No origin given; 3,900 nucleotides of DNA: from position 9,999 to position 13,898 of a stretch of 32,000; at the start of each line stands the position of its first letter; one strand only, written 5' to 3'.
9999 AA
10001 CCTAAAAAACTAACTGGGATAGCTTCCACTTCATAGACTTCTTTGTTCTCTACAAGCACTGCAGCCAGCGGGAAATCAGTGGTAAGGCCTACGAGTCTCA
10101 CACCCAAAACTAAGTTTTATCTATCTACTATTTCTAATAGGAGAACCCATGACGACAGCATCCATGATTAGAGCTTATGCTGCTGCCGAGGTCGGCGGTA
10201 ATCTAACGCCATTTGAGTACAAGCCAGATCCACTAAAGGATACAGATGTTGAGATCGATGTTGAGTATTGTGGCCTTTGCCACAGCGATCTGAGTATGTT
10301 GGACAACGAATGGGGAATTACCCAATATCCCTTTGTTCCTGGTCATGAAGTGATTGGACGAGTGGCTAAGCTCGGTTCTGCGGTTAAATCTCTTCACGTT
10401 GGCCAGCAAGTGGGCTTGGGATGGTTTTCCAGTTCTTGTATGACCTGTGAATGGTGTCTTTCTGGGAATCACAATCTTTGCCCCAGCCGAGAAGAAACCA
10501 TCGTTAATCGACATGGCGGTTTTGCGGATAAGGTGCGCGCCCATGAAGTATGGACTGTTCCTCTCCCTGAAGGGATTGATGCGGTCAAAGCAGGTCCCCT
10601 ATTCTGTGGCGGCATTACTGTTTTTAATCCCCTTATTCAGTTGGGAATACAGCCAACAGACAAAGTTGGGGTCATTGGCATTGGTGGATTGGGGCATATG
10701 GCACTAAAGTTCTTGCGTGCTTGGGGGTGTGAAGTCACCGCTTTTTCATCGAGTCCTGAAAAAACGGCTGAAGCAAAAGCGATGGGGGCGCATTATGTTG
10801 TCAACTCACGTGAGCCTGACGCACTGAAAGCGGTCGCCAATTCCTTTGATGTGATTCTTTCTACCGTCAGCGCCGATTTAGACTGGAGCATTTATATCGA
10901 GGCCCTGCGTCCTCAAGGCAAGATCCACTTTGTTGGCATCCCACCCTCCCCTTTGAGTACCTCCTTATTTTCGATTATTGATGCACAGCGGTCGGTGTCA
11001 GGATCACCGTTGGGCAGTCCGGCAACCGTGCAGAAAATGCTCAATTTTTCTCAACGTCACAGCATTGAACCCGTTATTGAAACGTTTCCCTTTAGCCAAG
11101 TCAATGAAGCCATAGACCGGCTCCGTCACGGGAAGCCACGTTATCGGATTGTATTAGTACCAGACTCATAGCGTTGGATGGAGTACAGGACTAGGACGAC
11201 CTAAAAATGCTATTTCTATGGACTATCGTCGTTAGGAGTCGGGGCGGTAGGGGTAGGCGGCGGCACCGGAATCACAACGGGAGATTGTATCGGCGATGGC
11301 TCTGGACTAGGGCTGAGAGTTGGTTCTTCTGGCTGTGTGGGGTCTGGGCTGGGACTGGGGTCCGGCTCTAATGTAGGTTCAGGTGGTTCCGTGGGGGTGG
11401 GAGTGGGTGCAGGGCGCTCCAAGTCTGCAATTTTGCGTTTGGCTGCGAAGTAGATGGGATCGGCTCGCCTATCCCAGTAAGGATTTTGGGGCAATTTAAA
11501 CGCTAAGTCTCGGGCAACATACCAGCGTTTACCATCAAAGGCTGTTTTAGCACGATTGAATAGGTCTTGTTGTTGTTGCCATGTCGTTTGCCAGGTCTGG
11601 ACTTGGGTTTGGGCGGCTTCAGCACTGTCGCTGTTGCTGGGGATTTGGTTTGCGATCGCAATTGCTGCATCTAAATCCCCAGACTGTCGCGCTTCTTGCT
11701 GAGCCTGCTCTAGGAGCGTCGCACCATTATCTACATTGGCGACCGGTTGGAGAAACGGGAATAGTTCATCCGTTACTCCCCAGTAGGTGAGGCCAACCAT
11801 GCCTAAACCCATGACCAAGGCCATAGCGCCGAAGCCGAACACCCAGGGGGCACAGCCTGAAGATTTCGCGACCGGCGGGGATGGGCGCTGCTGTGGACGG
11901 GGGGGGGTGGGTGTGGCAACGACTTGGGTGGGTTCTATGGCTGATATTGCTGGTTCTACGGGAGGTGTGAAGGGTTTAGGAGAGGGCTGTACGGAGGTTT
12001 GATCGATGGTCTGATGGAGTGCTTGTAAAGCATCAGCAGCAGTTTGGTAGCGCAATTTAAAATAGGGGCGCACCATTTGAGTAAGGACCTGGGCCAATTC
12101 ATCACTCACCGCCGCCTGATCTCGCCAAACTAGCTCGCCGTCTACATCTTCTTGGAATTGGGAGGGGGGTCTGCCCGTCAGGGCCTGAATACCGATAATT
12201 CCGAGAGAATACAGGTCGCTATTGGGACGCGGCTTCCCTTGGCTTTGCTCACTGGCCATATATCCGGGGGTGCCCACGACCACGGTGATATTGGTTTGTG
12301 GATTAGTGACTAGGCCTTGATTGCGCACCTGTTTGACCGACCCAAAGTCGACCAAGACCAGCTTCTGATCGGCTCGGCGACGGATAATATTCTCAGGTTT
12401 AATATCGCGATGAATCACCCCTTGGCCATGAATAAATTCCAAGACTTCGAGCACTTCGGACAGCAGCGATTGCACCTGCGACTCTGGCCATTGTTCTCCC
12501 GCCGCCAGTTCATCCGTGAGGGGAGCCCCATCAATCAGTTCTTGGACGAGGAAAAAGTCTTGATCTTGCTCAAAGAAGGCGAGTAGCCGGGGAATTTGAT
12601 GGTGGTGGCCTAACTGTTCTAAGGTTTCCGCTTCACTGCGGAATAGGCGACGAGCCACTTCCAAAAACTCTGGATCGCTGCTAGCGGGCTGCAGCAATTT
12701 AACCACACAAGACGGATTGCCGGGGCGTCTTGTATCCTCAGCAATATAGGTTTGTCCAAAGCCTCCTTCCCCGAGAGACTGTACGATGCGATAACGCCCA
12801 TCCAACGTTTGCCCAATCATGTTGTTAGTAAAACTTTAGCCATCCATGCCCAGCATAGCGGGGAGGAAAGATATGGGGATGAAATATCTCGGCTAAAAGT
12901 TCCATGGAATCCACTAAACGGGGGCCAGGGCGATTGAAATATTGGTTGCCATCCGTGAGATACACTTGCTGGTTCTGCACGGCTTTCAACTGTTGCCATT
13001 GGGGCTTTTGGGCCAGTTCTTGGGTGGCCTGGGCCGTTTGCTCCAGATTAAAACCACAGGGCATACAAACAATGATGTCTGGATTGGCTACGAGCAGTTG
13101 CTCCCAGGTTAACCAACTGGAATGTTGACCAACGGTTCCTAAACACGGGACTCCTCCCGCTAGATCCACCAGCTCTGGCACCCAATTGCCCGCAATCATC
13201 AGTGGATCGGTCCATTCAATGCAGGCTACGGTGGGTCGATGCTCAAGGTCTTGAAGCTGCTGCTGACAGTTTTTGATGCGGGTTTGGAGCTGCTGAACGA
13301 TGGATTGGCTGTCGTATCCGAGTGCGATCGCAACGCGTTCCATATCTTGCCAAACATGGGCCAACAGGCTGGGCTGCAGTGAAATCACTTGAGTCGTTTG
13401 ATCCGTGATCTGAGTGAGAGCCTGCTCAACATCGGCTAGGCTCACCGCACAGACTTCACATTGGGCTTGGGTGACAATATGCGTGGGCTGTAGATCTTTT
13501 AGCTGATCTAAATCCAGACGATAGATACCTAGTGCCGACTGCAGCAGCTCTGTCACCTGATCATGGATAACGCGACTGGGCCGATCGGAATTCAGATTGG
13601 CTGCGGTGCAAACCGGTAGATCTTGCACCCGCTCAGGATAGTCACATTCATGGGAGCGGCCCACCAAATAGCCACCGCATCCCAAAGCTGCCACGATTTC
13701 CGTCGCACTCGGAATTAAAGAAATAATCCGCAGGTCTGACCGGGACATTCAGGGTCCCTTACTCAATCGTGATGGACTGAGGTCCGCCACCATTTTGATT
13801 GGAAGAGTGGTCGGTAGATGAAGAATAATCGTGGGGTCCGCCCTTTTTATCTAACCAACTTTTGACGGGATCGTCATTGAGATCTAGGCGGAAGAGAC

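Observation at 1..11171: Expanded nemR-nemA-gloA-like electrophile/carbonyl detoxification array whose local repressor has decayed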

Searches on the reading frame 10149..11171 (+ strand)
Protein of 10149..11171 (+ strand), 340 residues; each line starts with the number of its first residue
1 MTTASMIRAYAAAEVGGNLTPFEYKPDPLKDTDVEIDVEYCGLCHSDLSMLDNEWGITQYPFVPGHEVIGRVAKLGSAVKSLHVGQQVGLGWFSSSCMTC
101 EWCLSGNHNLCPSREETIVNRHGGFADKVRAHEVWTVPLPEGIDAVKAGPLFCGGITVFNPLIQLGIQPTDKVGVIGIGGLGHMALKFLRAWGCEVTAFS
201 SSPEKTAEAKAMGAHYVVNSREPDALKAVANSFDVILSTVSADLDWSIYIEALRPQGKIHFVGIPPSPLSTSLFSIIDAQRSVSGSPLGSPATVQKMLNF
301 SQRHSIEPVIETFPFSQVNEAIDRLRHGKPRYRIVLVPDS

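Call 5: search_protein_families(library=pfam, proteins=[window:10149-11171:+], max_evalue=0.01)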
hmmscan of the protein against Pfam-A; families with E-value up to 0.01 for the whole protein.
window:10149-11171:+ (340 aa): 8 families
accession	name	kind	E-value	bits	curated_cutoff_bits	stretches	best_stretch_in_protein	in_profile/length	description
PF00107.32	ADH_zinc_N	-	2.9e-26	92.3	31.8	1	180-301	1-127/129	Zinc-binding dehydrogenase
PF08240.17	ADH_N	-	6.5e-26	91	23.5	1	31-141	2-104/104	Alcohol dehydrogenase GroES-like domain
PF13602.12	ADH_zinc_N_2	-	2.9e-09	38.4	27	1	212-335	1-133/134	Zinc-binding dehydrogenase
PF02826.25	2-Hacid_dh_C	-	3.5e-05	23.7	25.1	1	171-217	37-83/178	D-isomer specific 2-hydroxyacid dehydrogenase, NAD binding domain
PF01262.27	AlaDh_PNT_C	-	5.5e-05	23.1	23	1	170-241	28-101/214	Alanine dehydrogenase/PNT, C-terminal domain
PF03446.21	NAD_binding_2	-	9.3e-05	22.9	21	1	172-243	1-66/161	NAD binding domain of 6-phosphogluconate dehydrogenase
PF22660.2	RS_preATP-grasp-like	-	0.0014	19.4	27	1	172-236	3-66/98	Ribonucleotide synthetase preATP-grasp domain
PF02254.24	TrkA_N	-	0.0021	18.8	23.8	1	175-245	3-74/116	TrkA-N domain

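Call 14: find_encoding_contigs(protein=window:10149-11171:+, flank=10000, max_places=6)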
Protein window:10149-11171:+ (340 aa): 5 contigs read that carry it; 3 places shown.
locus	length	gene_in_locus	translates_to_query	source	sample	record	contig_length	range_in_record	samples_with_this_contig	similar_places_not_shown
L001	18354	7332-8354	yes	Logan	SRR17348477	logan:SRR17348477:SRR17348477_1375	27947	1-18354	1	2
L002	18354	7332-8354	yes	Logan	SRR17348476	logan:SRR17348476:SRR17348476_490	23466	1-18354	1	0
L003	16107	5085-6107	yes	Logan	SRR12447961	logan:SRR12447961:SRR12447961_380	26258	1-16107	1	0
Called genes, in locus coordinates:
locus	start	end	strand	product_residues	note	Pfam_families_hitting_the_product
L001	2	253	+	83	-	?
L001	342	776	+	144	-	PF00903:Glyoxalase, PF13669:Glyoxalase_4, PF21701:GLOD4_C (weak)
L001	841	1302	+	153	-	PF11578:DUF3237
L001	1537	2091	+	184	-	PF00578:AhpC-TSA, PF08534:Redoxin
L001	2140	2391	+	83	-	PF01361:Tautomerase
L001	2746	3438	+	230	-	PF02798:GST_N, PF13417:GST_N_3, PF13409:GST_N_2, PF00043:GST_C, PF14497:GST_C_3 (weak), PF13410:GST_C_2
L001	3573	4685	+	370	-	PF00724:Oxidored_FMN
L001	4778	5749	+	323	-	PF08240:ADH_N, PF00107:ADH_zinc_N, PF13602:ADH_zinc_N_2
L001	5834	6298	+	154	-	PF12893:Lumazine_bd_2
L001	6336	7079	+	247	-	PF00106:adh_short, PF08659:KR, PF01370:Epimerase (weak), PF13561:adh_short_C2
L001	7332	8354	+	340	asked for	PF08240:ADH_N, PF00107:ADH_zinc_N, PF13602:ADH_zinc_N_2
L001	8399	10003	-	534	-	PF00069:Pkinase, PF07714:PK_Tyr_Ser-Thr, PF03109:ABC1 (faint)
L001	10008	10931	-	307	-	PF01497:Peripla_BP_2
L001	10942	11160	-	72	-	PF26369:UPF0426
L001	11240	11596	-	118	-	-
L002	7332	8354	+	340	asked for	PF08240:ADH_N, PF00107:ADH_zinc_N, PF13602:ADH_zinc_N_2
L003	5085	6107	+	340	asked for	PF08240:ADH_N, PF00107:ADH_zinc_N, PF13602:ADH_zinc_N_2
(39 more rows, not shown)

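Call 29: search_protein_families(library=ncbifam, proteins=[window:10149-11171:+], max_evalue=0.00001)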
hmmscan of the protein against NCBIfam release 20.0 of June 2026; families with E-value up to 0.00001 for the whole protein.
window:10149-11171:+ (340 aa): 22 families
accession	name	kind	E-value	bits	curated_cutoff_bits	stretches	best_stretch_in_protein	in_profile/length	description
NF047908.1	AldhRedAhr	equivalog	1.2e-157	524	470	1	5-336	2-333/335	NADPH-dependent aldehyde reductase Ahr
NF006940.0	PRK09422.1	equivalog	6.2e-55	186.5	344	1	24-336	17-333/338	alcohol dehydrogenase AdhP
TIGR02822.1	adh_fam_2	subfamily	1.8e-36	125.9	283.5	1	31-331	27-323/329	zinc-binding alcohol dehydrogenase family protein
NF010344.0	PRK13771.1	subfamily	9.6e-36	123.4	349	1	25-336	20-331/334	putative alcohol dehydrogenase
NF041097.1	keto_inos_dh_IolM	equivalog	1.6e-29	102.8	450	1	25-234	47-281/389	scyllo-inosose 3-dehydrogenase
NF041172.1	AcrlCoa_red_Thmprot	equivalog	8.2e-27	94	500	1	26-333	21-329/334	acryloyl-CoA reductase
TIGR03989.1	Rxyl_3153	subfamily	1.2e-25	90.6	440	1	27-112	22-106/370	NDMA-dependent alcohol dehydrogenase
NF003808.0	PRK05396.1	equivalog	1.6e-25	89.7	380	1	29-329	23-332/341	L-threonine 3-dehydrogenase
TIGR00692.1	tdh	equivalog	8.8e-24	84.1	458.35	1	29-330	21-333/340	L-threonine 3-dehydrogenase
TIGR03201.1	dearomat_had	equivalog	3e-23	82.5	338.65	1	29-230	21-226/349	6-hydroxycyclohex-1-ene-1-carbonyl-CoA dehydrogenase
TIGR03451.1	mycoS_dep_FDH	equivalog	4.3e-23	81.7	512.9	1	26-268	22-281/358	S-(hydroxymethyl)mycothiol dehydrogenase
NF007642.0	PRK10309.1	equivalog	6.8e-23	81.4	550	1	29-263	23-260/347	galactitol-1-phosphate 5-dehydrogenase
TIGR02824.1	quinone_pig3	subfamily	2.2e-19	69.6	296.8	1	122-336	91-323/325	putative NAD(P)H quinone oxidoreductase, PIG3 family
NF007489.0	PRK10083.1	equivalog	3.4e-19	69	376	1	31-325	24-323/339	Zn-dependent oxidoreductase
NF007375.0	PRK09880.1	equivalog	4.1e-19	68.5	469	1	30-322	26-327/344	L-idonate 5-dehydrogenase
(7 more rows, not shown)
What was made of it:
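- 10149..11171 (+): ADH2, an Ahr-type NADPH-dependent aldehyde reductase. NCBIfam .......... 524 bits vs cut-off 470 (call 29).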

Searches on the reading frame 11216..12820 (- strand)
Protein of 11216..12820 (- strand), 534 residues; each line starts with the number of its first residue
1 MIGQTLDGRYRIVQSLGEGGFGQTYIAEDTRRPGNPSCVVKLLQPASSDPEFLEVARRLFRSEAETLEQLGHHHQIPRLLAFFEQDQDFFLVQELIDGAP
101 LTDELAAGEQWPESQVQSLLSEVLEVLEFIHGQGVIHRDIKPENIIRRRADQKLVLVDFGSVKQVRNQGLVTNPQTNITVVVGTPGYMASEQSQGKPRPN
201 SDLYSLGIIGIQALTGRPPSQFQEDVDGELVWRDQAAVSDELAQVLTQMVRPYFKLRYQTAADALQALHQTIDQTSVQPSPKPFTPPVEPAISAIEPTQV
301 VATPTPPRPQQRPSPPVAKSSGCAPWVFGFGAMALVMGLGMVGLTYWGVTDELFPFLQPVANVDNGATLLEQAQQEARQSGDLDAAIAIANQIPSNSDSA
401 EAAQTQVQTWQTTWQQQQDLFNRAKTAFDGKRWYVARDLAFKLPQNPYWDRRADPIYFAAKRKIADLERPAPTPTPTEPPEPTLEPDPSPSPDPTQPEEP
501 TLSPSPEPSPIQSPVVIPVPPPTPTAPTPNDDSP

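Call 5: search_protein_families(library=pfam, proteins=[window:11216-12820:-], max_evalue=0.01)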
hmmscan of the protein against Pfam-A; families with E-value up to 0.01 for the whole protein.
window:11216-12820:- (534 aa): 4 families
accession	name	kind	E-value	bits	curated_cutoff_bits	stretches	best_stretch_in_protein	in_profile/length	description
PF00069.31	Pkinase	-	1.3e-38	133.3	31.7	1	10-259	1-253/263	Protein kinase domain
PF07714.23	PK_Tyr_Ser-Thr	-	1.4e-17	64.3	23.1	1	12-219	3-204/258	Protein tyrosine and serine/threonine kinase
PF03109.22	ABC1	-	5.2e-06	26.2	22.9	1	89-167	143-219/244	ABC1 atypical kinase-like domain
PF06293.20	Kdo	-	0.0003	20.7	21.3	1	76-159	75-166/207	Lipopolysaccharide kinase (Kdo/WaaP) family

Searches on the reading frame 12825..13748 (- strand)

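Call 5: search_protein_families(library=pfam, proteins=[window:12825-13748:-], max_evalue=0.01)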
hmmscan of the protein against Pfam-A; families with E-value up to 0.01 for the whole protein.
window:12825-13748:- (307 aa): 2 families
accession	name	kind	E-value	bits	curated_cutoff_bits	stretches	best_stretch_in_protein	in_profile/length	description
PF01497.23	Peripla_BP_2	-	7e-21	75.1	27.5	1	8-266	1-232/235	Periplasmic binding protein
PF11855.13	DUF3375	-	0.0015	18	28.6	1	99-170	89-159/474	Protein of unknown function (DUF3375)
